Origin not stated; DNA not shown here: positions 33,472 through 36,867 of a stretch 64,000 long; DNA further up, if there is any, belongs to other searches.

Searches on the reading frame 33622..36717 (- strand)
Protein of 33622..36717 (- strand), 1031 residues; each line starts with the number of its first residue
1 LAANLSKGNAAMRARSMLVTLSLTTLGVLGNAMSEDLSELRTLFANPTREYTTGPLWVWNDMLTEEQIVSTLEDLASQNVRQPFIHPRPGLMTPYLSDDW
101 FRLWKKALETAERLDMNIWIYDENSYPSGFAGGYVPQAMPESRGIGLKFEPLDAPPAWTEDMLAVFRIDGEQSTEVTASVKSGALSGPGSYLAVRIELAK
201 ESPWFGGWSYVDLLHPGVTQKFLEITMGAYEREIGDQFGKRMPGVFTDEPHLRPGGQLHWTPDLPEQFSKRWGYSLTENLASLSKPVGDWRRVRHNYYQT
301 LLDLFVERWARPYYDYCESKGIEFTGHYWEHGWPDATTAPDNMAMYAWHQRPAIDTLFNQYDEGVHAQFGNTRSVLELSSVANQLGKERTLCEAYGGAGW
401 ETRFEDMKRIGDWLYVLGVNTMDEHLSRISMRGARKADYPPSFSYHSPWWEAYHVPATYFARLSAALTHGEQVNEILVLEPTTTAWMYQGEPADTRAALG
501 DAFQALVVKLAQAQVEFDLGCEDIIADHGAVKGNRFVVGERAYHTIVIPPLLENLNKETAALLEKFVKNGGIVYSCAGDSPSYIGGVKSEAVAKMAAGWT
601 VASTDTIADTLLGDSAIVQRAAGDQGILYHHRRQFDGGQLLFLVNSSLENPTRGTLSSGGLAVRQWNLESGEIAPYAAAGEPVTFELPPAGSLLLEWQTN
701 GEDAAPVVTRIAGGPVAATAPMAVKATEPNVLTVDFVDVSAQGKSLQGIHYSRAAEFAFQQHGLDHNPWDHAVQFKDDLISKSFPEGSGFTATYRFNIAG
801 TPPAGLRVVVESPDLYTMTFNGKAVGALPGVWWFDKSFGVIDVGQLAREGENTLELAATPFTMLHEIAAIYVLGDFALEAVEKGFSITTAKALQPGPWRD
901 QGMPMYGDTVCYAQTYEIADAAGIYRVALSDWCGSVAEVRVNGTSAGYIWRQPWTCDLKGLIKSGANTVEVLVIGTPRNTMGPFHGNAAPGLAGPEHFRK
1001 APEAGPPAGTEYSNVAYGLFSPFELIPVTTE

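Call 43: search_protein_families(library=pfam, proteins=[window:33622-36717:-], max_evalue=0.0001)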
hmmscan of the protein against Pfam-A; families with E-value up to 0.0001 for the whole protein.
window:33622-36717:- (1031 aa): 1 family
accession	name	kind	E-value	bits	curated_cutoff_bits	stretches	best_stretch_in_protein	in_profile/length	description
PF17132.9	Glyco_hydro_106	-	1.4e-16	60.6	29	1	211-596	268-644/743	alpha-L-rhamnosidase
